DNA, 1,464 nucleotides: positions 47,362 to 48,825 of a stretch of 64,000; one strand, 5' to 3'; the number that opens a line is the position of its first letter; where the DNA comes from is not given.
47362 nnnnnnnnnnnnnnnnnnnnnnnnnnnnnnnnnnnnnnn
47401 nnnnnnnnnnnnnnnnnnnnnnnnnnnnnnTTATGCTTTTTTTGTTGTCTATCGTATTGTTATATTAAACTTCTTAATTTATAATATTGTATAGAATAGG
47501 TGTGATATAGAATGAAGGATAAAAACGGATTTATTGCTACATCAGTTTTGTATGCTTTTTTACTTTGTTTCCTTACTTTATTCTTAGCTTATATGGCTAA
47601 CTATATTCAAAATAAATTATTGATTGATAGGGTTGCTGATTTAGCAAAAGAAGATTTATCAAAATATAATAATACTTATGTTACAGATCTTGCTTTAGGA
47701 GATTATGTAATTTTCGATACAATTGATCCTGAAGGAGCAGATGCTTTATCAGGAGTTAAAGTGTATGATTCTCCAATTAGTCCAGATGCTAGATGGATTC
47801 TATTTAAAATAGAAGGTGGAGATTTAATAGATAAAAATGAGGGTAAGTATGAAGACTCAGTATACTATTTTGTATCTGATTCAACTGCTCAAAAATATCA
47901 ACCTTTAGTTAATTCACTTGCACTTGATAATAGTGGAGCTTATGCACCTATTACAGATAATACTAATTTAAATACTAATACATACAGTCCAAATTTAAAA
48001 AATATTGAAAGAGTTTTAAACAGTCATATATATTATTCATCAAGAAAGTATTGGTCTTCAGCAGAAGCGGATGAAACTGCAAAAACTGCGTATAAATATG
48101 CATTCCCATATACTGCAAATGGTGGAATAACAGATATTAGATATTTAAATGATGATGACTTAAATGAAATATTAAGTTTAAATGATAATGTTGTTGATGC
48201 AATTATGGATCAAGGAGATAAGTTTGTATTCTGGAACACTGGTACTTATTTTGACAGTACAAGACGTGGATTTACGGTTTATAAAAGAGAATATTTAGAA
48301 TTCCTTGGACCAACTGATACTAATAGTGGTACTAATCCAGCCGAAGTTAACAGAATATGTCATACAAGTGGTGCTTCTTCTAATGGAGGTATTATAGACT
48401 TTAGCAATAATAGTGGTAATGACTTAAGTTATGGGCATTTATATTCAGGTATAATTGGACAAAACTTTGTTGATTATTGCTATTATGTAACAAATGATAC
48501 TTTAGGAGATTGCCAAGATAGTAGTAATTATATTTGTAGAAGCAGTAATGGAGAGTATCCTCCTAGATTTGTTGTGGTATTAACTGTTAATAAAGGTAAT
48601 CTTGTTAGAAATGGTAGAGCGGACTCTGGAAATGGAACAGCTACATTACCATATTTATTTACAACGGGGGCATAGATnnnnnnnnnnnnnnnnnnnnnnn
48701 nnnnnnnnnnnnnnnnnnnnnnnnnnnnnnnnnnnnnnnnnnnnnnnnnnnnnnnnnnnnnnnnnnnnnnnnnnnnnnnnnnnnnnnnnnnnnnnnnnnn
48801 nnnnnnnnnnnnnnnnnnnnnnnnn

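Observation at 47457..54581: Operon of three outsized prepilin-like proteins (387, 928 and 1027 aa): giant modular type IV pilins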

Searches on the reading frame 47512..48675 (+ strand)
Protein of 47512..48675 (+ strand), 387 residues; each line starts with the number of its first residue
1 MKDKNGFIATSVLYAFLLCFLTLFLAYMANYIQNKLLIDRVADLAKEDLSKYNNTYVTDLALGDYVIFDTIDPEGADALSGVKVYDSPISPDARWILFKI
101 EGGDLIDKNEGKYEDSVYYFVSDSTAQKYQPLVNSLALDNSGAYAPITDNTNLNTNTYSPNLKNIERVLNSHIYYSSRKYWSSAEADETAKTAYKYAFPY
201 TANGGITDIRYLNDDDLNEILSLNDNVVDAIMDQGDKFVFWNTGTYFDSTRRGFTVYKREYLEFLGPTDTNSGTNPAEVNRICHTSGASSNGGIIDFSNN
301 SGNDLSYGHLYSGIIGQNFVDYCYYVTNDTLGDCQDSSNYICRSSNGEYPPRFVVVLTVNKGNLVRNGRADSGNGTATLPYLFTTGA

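Call 4: search_protein_families(library=pfam, proteins=[window:47512-48675:+], max_evalue=0.1)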
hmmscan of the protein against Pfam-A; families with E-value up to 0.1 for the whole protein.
window:47512-48675:+ (387 aa): 1 family
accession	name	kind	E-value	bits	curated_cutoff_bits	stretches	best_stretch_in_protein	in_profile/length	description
PF25198.1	Spore_GerAC_N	-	0.073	13.3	27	0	267-319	36-88/176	Spore germination protein N-terminal domain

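Call 25: find_homologous_proteins(query=window:47512-48675:+)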
Query window:47512-48675:+ (387 aa): 27 proteins with E <= 0.001 among 3169 candidates.
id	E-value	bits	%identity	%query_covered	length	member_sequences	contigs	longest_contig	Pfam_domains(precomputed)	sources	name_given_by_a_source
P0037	5.9e-243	824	93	100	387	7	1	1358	-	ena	-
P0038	6.4e-225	764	85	100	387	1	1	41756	-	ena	-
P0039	3.8e-70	255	40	100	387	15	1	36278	-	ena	-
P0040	9.6e-66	241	39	100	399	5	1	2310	-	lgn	-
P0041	9.8e-60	221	39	100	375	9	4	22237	-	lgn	-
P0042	7.8e-58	215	36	100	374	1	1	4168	-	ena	-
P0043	1.2e-57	214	38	100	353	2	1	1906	-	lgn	-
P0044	2.2e-57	213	38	100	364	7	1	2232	-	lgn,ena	-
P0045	3.4e-57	212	36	100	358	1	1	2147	-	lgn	-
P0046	8.6e-56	208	38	100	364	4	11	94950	-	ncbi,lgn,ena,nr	ncbi:MAG: hypothetical protein IJS56_00900 [Bacilli bacterium]|nr:hypothetical protein [Bacilli bact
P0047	1.1e-55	207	39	100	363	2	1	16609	-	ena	-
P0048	4.3e-55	205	38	100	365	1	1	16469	-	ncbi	-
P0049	1.3e-53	201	36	100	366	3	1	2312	-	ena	-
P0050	2.3e-53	200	39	100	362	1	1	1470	-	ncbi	-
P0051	7.6e-53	198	37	100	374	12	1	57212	-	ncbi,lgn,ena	-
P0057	2.3e-14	71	41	32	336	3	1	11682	-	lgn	-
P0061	8.1e-11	60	38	32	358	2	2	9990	-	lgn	-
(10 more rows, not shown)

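Call 26: find_encoding_contigs(protein=P0057, flank=10000, max_places=2)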
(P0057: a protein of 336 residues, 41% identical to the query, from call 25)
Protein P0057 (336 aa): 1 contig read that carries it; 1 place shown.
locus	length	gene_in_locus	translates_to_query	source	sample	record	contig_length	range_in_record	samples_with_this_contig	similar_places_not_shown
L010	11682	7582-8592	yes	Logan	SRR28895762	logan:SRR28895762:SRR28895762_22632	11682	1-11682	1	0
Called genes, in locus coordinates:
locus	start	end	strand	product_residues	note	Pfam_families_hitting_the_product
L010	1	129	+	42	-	?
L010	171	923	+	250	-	PF01476:LysM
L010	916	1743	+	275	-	-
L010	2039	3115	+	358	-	PF01381:HTH_3, PF12844:HTH_19, PF13560:HTH_31 (weak)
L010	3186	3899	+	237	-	-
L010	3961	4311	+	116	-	-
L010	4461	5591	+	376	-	PF02687:FtsX (weak)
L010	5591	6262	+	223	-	PF02463:SMC_N, PF00005:ABC_tran, PF13304:AAA_21 (faint)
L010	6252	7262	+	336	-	-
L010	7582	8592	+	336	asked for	-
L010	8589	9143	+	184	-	-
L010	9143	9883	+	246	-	-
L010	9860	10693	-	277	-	-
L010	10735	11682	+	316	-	?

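Call 27: find_encoding_contigs(protein=P0061, flank=10000, max_places=2)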
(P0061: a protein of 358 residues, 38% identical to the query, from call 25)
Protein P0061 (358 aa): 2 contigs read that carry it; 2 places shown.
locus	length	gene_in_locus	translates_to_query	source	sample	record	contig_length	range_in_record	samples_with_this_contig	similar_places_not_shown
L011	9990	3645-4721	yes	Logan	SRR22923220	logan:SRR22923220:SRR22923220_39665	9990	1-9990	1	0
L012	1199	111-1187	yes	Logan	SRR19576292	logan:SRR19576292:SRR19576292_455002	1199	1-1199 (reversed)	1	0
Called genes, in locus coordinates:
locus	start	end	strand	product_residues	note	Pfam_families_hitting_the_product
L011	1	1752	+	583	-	?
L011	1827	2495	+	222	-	PF01476:LysM (weak)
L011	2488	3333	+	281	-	-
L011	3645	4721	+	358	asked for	-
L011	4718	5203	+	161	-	-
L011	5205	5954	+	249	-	-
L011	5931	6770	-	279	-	-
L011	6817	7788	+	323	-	PF13180:PDZ_2 (weak), PF05362:Lon_C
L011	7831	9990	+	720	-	?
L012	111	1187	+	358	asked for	-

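Call 36: search_solved_structures(query=A2, max_evalue=1)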
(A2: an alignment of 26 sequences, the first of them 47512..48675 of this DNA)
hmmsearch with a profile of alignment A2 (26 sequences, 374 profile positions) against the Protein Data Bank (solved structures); distinct sequences matched with E-value up to 1: 0.

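Call 46: predict_structure(alignment_id=A2)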
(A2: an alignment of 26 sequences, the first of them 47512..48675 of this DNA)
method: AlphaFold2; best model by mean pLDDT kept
length: 387 residues; sequences in the alignment: 26
mean_pLDDT: 80.5   pTM: 0.77
mean pLDDT of the five models: 80.5, 80.3, 78.7, 77.8, 77.3
residues with pLDDT >= 90: 74; 70-90: 254; 50-70: 55; < 50: 4
segments of 3 or more residues with pLDDT < 50: none
pLDDT, mean of each block of 10 residues (from residue 1): 60 85 86 82 71 78 90 64 76 92 79 86 84 70 64 74 82 75 68 80 81 93 91 89 82 89 80 86 88 81 81 80 87 79 81 91 79 85 70
secondary structure, 60 per line:
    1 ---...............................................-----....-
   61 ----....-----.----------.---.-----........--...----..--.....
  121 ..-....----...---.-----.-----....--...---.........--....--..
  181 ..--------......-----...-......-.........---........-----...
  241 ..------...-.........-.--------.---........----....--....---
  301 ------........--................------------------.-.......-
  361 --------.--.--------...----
elements in order: H4-50 E65-68 E95-102 E105-107 E116-122 E132-134 E150-153 E156-158 H162-170 E173-176 E179-182 H193-196 E206-211 H214-221 H225-232 E238-242 E253-261 H276-283 E288-291 E294-297 E307-314 E317-332 E353-359 E381-383

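Call 51: search_protein_families(library=ncbifam, proteins=[window:47512-48675:+], max_evalue=0.01)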
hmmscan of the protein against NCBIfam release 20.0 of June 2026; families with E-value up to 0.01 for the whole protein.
window:47512-48675:+ (387 aa): 0 families

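Call 80: list_cluster_members(proteins=[window:47512-48675:+, window:48678-51464:+, window:51479-54562:+, window:27870-28391:+, window:21294-23285:-])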
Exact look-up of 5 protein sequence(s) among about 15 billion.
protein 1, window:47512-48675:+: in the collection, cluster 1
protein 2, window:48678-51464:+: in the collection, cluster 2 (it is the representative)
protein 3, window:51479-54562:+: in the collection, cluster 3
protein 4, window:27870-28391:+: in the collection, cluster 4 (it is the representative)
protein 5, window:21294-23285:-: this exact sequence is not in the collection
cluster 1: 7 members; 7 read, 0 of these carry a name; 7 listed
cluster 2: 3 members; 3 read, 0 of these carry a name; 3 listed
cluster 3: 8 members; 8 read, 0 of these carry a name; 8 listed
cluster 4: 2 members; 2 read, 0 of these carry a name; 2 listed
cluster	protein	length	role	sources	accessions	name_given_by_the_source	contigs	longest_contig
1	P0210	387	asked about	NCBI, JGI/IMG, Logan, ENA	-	-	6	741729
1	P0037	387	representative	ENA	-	-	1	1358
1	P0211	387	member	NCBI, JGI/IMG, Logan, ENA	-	-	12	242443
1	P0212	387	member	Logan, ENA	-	-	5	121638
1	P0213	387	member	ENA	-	-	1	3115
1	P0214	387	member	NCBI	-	-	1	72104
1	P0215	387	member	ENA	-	-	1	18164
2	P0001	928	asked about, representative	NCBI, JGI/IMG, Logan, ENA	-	-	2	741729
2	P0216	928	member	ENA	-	-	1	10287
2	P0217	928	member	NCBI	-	-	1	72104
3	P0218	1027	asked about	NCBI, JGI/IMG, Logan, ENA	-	-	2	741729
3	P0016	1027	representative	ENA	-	-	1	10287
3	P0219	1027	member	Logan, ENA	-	-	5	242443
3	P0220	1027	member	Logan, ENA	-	-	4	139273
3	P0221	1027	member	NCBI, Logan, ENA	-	-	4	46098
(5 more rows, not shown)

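Call 84: search_protein_families(library=pfam, alignment_id=A2, max_evalue=1)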
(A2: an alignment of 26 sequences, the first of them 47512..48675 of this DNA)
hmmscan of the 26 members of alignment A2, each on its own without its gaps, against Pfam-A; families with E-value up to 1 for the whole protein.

A. member 1, window:47512-48675:+ (387 aa): 1 family
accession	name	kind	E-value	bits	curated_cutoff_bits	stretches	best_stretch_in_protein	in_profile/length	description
PF25198.1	Spore_GerAC_N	-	0.073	13.3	27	1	267-319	36-88/176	Spore germination protein N-terminal domain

B. families by the number of members that match (of 26 scanned): 16 families
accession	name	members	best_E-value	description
PF06691.16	DUF1189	7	0.078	Protein of unknown function (DUF1189)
PF10011.15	DUF2254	4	0.2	Predicted membrane protein (DUF2254)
PF25198.1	Spore_GerAC_N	3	0.039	Spore germination protein N-terminal domain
PF04473.18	DUF553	1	0.00043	Transglutaminase-like domain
PF01132.26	EFP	1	0.005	Elongation factor P (EF-P) OB domain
PF15047.11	DUF4533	1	0.018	Protein of unknown function (DUF4533)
PF03467.21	Smg4_UPF3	1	0.026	Smg-4/UPF3 family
PF05464.17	Phi-29_GP4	1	0.035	Phi-29-like late genes activator (early protein GP4)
PF24242.1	DUF7449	1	0.053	Domain of unknown function (DUF7449)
PF02732.21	ERCC4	1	0.11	ERCC4 domain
PF10924.13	DUF2711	1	0.12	Protein of unknown function (DUF2711)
PF22102.2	ElaD-SseL-like_C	1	0.14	ElaD/SseL-like C-terminal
PF10209.14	DUF2340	1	0.19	Uncharacterized conserved protein (DUF2340)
PF17914.6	HopA1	1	0.22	HopA1 effector protein family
PF06175.17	MiaE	1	0.24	tRNA-(MS[2]IO[6]A)-hydroxylase (MiaE)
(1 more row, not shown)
